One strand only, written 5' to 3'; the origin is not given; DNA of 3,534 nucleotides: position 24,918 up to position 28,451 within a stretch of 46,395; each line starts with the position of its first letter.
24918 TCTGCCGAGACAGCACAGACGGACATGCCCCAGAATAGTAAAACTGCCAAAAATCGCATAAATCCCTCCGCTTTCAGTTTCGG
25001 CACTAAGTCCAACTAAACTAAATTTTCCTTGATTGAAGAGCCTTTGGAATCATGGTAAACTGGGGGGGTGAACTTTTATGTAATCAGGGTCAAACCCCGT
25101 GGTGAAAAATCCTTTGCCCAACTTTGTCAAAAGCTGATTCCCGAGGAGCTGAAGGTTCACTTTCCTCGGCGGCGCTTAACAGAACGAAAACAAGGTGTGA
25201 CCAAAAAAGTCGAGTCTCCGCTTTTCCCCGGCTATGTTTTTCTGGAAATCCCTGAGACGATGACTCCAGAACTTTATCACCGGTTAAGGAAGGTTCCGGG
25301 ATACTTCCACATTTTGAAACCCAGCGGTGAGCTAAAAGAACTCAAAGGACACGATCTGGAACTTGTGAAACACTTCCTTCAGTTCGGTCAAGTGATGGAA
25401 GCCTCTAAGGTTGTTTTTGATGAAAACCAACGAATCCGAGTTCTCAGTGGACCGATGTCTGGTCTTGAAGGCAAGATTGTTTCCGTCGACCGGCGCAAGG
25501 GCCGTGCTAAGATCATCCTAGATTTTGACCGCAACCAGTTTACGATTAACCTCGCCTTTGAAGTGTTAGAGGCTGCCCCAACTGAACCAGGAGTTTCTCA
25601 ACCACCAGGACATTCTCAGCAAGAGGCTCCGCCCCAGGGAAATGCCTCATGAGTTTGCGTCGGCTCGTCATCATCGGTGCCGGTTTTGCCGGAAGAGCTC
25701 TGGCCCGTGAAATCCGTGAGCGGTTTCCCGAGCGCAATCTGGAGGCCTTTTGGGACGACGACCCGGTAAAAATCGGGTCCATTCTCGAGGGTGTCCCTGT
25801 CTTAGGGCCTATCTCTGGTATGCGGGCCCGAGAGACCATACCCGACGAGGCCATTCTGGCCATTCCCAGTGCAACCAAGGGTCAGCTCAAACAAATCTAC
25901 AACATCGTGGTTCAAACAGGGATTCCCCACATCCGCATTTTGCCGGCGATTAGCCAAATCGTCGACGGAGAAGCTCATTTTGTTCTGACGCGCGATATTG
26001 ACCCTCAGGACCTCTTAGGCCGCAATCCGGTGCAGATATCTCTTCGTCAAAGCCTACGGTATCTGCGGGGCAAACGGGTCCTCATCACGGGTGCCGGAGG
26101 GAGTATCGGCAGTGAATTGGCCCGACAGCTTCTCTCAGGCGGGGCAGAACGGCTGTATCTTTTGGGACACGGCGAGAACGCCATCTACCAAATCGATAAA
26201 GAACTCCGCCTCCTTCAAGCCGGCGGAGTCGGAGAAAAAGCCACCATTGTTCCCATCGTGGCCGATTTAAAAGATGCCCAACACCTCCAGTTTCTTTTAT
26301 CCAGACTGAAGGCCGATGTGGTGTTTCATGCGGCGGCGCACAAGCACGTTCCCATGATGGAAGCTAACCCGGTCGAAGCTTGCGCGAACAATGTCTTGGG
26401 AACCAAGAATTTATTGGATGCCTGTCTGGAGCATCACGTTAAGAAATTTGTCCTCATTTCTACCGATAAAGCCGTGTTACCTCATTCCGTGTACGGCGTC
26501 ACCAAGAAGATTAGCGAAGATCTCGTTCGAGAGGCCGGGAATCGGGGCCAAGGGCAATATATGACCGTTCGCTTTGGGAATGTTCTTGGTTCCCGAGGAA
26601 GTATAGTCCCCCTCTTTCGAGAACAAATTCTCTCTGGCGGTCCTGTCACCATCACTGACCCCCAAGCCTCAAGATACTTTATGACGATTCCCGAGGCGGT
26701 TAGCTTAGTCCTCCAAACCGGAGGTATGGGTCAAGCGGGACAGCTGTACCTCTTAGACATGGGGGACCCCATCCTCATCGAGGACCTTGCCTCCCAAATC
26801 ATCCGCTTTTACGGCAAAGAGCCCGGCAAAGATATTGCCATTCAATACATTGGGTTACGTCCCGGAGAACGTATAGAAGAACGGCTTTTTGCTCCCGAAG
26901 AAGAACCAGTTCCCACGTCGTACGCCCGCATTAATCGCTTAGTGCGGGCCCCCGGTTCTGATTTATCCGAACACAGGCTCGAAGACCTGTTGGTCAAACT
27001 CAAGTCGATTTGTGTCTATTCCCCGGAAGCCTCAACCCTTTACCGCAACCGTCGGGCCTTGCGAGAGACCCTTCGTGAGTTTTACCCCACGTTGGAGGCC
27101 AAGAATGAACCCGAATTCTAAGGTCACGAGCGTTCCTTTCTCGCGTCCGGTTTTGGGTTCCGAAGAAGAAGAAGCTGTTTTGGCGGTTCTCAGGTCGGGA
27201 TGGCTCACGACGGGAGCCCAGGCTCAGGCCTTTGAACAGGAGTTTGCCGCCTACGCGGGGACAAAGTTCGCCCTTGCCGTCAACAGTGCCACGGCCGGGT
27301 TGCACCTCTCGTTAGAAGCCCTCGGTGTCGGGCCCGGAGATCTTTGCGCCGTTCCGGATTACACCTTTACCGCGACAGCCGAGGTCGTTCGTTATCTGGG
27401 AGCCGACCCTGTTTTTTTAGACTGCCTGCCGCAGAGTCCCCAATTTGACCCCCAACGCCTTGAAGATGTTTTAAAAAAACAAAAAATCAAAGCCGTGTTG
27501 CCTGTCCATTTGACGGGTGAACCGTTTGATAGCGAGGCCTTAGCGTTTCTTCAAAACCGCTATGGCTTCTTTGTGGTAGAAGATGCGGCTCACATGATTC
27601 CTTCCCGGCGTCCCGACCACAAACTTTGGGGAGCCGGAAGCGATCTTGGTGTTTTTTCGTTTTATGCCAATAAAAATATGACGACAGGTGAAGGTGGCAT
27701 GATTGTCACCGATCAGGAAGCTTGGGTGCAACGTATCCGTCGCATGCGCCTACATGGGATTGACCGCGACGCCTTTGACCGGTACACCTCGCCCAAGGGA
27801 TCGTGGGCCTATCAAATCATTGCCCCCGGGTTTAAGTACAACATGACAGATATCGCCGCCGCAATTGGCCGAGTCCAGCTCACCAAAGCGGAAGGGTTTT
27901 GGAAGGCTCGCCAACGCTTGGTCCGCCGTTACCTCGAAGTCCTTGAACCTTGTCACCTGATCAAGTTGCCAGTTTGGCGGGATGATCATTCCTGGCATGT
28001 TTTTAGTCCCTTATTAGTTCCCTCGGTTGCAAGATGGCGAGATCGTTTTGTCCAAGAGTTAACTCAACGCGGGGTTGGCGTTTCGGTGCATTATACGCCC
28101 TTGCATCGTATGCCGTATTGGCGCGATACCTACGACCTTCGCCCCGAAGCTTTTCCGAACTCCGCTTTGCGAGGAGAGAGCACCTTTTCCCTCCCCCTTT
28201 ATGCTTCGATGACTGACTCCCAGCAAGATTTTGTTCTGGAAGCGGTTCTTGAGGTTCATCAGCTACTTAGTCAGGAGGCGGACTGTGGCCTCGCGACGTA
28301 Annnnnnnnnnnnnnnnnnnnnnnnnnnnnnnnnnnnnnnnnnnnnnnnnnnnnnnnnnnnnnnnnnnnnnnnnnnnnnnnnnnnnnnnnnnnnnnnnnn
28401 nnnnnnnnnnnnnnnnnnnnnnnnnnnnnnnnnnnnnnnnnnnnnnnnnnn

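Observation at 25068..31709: Six translationally coupled genes: NusG paralog, sugar 4,6-dehydratase, aminotransferase, then an XDH/CODH-like L-S-M trio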

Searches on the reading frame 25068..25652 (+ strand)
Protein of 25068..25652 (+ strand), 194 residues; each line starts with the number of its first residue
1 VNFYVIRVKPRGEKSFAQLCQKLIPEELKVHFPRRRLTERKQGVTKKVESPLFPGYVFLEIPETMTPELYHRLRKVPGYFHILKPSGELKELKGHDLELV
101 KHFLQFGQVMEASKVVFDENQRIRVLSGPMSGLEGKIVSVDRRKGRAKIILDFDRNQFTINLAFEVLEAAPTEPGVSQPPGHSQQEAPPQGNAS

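Call 3: search_protein_families(library=pfam, proteins=[window:25068-25652:+])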
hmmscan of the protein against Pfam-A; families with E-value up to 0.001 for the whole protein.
window:25068-25652:+ (194 aa): 2 families
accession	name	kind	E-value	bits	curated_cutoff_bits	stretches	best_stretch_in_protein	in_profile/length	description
PF02357.24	NusG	-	1.2e-10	42.2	22.2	1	1-98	1-90/93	Transcription termination factor nusG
PF00467.35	KOW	-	1.4e-05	25.1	22.3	1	121-147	3-29/32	KOW motif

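Call 4: search_protein_families(library=ncbifam, proteins=[window:25068-25652:+])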
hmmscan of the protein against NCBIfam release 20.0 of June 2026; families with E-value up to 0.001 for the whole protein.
window:25068-25652:+ (194 aa): 6 families
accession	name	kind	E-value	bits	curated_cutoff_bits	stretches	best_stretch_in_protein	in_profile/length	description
NF033641.1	antiterm_LoaP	exception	2.4e-42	144.9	125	1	3-168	1-165/166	antiterminator LoaP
TIGR00922.1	nusG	equivalog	2.8e-15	56.6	135.7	1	4-167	2-169/172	transcription termination/antitermination protein NusG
NF033644.1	antiterm_UpxY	subfamily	1.1e-14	54.8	100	1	4-144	2-141/164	UpxY family transcription antiterminator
TIGR01955.1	RfaH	equivalog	9.7e-11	41.9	144.5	1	4-154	2-145/159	transcription/translation regulatory transformer protein RfaH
TIGR01956.2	NusG_myco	equivalog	8.4e-05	22.3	150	0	113-167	182-236/239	transcription termination/antitermination protein NusG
NF006534.0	PRK09014.1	equivalog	0.00055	19.9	124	1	11-135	11-128/162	transcription/translation regulatory transformer protein RfaH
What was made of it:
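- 25068..25652 (+): LoaP-type NusG paralog (NGN + KOW domains). It is the operon-specific transcription elongation/antitermination factor and the first gene of the operon. Pfam finds NusG and KOW (calls 3, 4).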

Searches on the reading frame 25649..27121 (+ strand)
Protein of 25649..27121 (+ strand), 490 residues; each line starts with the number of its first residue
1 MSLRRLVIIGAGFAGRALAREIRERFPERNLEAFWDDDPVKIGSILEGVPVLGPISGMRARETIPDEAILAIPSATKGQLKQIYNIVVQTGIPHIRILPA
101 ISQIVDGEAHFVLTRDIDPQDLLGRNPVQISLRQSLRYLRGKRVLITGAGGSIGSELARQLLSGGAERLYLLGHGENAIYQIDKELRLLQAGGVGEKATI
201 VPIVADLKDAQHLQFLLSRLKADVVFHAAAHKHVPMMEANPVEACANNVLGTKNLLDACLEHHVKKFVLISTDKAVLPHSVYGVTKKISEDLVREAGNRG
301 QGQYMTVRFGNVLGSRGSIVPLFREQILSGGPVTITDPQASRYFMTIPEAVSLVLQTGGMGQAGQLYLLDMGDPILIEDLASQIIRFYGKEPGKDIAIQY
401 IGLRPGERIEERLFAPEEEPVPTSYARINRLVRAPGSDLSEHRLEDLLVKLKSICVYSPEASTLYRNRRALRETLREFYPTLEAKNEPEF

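Call 3: search_protein_families(library=pfam, proteins=[window:25649-27121:+])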
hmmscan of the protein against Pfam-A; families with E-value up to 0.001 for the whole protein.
window:25649-27121:+ (490 aa): 9 families
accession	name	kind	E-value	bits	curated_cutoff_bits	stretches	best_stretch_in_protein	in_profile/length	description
PF02719.21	Polysacc_synt_2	-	1e-103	347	20.2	1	144-430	1-290/293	Polysaccharide biosynthesis protein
PF01370.27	Epimerase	-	7.4e-27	94.7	20.9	1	144-355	1-222/240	NAD dependent epimerase/dehydratase family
PF16363.11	GDP_Man_Dehyd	-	9.8e-19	68.4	27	1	145-291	1-162/332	GDP-mannose 4,6 dehydratase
PF04321.23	RmlD_sub_bind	-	4.3e-16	59.3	27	1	143-330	2-170/287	RmlD substrate binding domain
PF07993.18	NAD_binding_4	-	4.3e-13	49.5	20.1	1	146-276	1-139/258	Male sterility protein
PF01073.25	3Beta_HSD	-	1.2e-11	44.6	22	1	145-280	1-124/280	3-beta hydroxysteroid dehydrogenase/isomerase family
PF08659.16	KR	-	8.2e-10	39.3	22.6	1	144-276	3-140/180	KR domain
PF13460.12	NAD_binding_10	-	9.9e-07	29.2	27.2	1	148-275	1-101/184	NAD(P)H-binding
PF00106.31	adh_short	-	0.00011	22.2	26.6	1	142-231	1-87/195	short chain dehydrogenase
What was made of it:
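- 25649..27121 (+): Soluble PglF/CapD-type nucleotide-sugar (UDP-HexNAc) 4,6-dehydratase. It has an N-terminal Rossmann-like domain and no transmembrane region. Pfam Polysacc_synt_2 scores 347 bits over residues 144-430 (call 3).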

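Call 4: search_protein_families(library=ncbifam, proteins=[window:25649-27121:+])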
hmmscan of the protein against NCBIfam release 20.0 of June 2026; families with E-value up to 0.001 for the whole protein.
window:25649-27121:+ (490 aa): 39 families (the best 25 are shown)
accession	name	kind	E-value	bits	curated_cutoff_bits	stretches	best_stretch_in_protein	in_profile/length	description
TIGR03589.1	PseB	equivalog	5.4e-48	163.6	407.75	1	140-422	3-270/324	UDP-N-acetylglucosamine 4,6-dehydratase (inverting)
TIGR04130.1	FnlA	equivalog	1.8e-39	135.6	730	1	140-418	3-269/337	UDP-N-acetylglucosamine 4,6-dehydratase/5-epimerase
TIGR01179.1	galE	equivalog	6.4e-18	64.7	262.3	1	143-315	1-179/332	UDP-glucose 4-epimerase GalE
TIGR02622.1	CDP_4_6_dhtase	equivalog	5.7e-15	55.3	278.45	1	140-275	3-132/352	CDP-glucose 4,6-dehydratase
TIGR01746.1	Thioester-redct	subfamily_domain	1.3e-13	50.9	213.35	1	144-315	2-198/371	thioester reductase domain-containing protein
TIGR01214.1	rmlD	equivalog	1.4e-13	50.6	224.05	1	143-338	1-178/285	dTDP-4-dehydrorhamnose reductase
TIGR01181.1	dTDP_gluc_dehyt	equivalog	1e-11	44.5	365.1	1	143-274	1-127/321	dTDP-glucose 4,6-dehydratase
TIGR04180.1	EDH_00030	hypoth_equivalog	2.4e-11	43.2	475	1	144-274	1-123/297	NAD-dependent 4,6-dehydratase LegB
NF045894.1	PKS_plus_SDR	equivalog_domain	4.6e-11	41.1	1740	1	141-279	1157-1299/1515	type I polyketide synthase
NF043036.1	ErythonDh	equivalog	9e-10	38.2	325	1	143-305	2-172/321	D-erythronate dehydrogenase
TIGR03466.1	HpnA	hypoth_equivalog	2.5e-09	36.5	367.65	1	143-282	2-122/327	hopanoid-associated sugar epimerase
NF007956.0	PRK10675.1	subfamily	9.6e-09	34.8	394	1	143-273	2-125/338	UDP-glucose 4-epimerase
NF042422.1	oxyalk_red_OleD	equivalog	1.4e-08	34.5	580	1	143-275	2-113/329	2-alkyl-3-oxoalkanoate reductase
TIGR02197.1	heptose_epim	equivalog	1.5e-07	30.9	274.6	1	144-316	1-174/316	ADP-glyceromanno-heptose 6-epimerase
NF042423.1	oxyalk_red_Shew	equivalog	3.3e-07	29.7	580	1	142-273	9-119/331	2-alkyl-3-oxoalkanoate reductase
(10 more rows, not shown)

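Call 45: search_solved_structures(query=window:25649-27118:+, max_evalue=1e-20)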
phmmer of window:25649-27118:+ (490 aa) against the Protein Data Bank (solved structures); distinct sequences matched with E-value up to 1e-20: 11.
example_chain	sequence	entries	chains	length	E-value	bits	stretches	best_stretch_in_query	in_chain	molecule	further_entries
5bjy_A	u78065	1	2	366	1.6e-71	245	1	115-427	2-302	WlaL protein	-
5bju_A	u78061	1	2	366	2e-70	241.3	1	115-427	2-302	WlaL protein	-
5bjw_A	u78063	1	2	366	7.4e-70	239.5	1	115-427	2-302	WlaL protein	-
5bjx_A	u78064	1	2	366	1e-69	239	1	115-427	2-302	WlaL protein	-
5bjv_A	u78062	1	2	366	6.9e-69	236.3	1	115-427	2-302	WlaL protein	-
6bwc_A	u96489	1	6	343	2.5e-40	142.1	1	138-418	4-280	Polysaccharide biosynthesis protein CapD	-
4j2o_A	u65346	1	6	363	3.2e-39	138.5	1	140-419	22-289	UDP-N-acetylglucosamine 4,6-dehydratase/5-epimerase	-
3vvb_A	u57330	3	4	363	1.9e-38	135.9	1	141-418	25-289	CapE | Capsular polysaccharide synthesis enzyme Cap8E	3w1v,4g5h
3vvc_A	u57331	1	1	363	7e-38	134.1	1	141-418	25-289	Capsular polysaccharide synthesis enzyme Cap8E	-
2gn4_A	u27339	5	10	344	2.5e-37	132.2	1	137-419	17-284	UDP-GlcNAc C6 dehydratase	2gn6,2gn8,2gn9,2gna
4tqg_A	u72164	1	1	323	3.4e-22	82.3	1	200-415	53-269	Putative dTDP-d-glucose 4 6-dehydratase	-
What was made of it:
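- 25649..27121 (+): The best solved structure is PglF/WlaL at 245 bits (call 45).
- On PglF/CapD-type NDP-HexNAc 4,6-dehydratase: PglF scores 245 bits (call 45).
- Closest known: PglF/PglE. Same: The dehydratase is closest to PglF (call 45).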

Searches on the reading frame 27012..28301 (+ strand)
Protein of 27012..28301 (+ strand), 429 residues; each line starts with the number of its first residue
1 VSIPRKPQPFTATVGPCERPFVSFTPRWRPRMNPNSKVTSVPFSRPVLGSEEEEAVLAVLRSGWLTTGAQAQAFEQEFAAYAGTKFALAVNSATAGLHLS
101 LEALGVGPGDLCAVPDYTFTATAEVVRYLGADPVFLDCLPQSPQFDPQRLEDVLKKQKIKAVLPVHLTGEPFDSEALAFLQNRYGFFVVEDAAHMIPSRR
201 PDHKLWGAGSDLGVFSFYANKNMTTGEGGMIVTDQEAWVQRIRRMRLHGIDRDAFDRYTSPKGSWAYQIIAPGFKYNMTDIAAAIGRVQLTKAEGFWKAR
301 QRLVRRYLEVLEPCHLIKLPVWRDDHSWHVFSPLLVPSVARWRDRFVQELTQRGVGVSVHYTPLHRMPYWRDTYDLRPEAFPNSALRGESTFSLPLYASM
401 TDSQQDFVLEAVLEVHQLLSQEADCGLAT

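Call 3: search_protein_families(library=pfam, proteins=[window:27012-28301:+])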
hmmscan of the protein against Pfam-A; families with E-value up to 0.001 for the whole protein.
window:27012-28301:+ (429 aa): 2 families
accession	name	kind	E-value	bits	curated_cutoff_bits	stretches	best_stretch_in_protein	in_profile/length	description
PF01041.23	DegT_DnrJ_EryC1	-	1.1e-103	347.7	19.8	1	49-412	4-359/360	DegT/DnrJ/EryC1/StrS aminotransferase family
PF00155.27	Aminotran_1_2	-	6.5e-06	26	19.7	1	71-195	44-189/361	Aminotransferase class I and II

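Call 4: search_protein_families(library=ncbifam, proteins=[window:27012-28301:+])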
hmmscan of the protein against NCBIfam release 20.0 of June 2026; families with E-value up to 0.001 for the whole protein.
window:27012-28301:+ (429 aa): 7 families
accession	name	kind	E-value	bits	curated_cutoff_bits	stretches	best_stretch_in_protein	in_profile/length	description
TIGR03588.1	PseC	equivalog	2.8e-95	319.5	423.5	1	41-415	2-379/380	UDP-4-amino-4,6-dideoxy-N-acetyl-beta-L-altrosamine transaminase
NF008658.2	PRK11658.1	equivalog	3.4e-94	315.6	631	1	41-415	5-376/379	UDP-4-amino-4-deoxy-L-arabinose aminotransferase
TIGR04181.1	NHT_00031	hypoth_equivalog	3.1e-59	200.7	420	1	41-374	1-339/359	LegC family aminotransferase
NF008687.0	PRK11706.1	equivalog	3.1e-55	187.5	375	1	41-415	2-373/375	dTDP-4-amino-4,6-dideoxygalactose transaminase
TIGR02379.1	ECA_wecE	subfamily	2.4e-44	151.6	434.85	1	41-415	2-374/376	dTDP-4-amino-4,6-dideoxy-D-glucose transaminase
NF011936.0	PRK15407.1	equivalog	3.3e-38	131.5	423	1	37-415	33-435/440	lipopolysaccharide biosynthesis protein RfbH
TIGR04427.1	PLP_DesI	equivalog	1.9e-33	116.2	650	1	58-309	40-275/390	dTDP-4-dehydro-6-deoxyglucose aminotransferase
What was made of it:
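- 27105..28301 (+): DegT/DnrJ/EryC1-family PLP-dependent sugar 4-aminotransferase. PseC scores 319 and ArnB 316 bits, both below their equivalog cutoffs (calls 3, 4).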

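Call 44: search_solved_structures(query=window:27105-28298:+, max_evalue=1e-30)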
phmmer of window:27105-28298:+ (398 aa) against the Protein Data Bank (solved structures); distinct sequences matched with E-value up to 1e-30: 28.
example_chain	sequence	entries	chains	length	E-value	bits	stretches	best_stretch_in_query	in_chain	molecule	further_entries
8sng_A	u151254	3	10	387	5.6e-78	265.6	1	10-387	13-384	UDP-4-amino-4-deoxy-L-arabinose--oxoglutarate aminotransferase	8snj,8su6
1mdo_A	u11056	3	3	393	1.3e-76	261.1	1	10-388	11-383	ArnB aminotransferase | UDP-4-amino-4-deoxy-L-arabinose--oxoglutarate aminotransferase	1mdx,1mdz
4oca_A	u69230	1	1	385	1.2e-75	257.9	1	10-386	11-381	UDP-4-amino-4-deoxy-L-arabinose--oxoglutarate aminotransferase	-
4lc3_A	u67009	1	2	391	1.6e-59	204.8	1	9-384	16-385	Putative UDP-4-amino-4-deoxy-l-arabinose--oxoglutarate aminotransferase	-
6ewj_A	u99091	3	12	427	5.7e-52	179.9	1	9-385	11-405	Putative capsular polysaccharide biosynthesis protein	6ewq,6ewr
3bn1_A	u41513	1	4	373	5.8e-51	176.6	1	10-381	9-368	Perosamine synthetase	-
3dr7_A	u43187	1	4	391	6.5e-51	176.5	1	10-381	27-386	Putative perosamine synthetase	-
3dr4_A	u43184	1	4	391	4.5e-50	173.7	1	10-381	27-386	Putative perosamine synthetase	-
7b0d_A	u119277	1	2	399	9.6e-48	166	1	19-340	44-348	Glutamine--scyllo-inositol transaminase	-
8vr3_A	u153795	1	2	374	2e-47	165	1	11-324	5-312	DegT/DnrJ/EryC1/StrS aminotransferase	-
8vr5_A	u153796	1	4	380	2.3e-47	164.8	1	11-324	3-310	DegT/DnrJ/EryC1/StrS aminotransferase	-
9bgp_A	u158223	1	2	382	3e-47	164.4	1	12-384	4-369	aminotransferase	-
9bgr_A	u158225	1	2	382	2e-46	161.7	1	12-384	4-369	aminotransferase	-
5uid_A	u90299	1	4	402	5.1e-45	157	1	13-380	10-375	Aminotransferase TlmJ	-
2oga_A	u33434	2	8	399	2.1e-44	155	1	17-384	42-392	Transaminase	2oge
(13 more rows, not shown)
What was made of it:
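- Gene identities: calls 3, 4, 44, 45.
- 27105..28301 (+): The best solved structure is ArnB at 265 bits (call 44).
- Closest known: PglF/PglE. Same: The aminotransferase is closest to ArnB and PseC (calls 4, 44).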
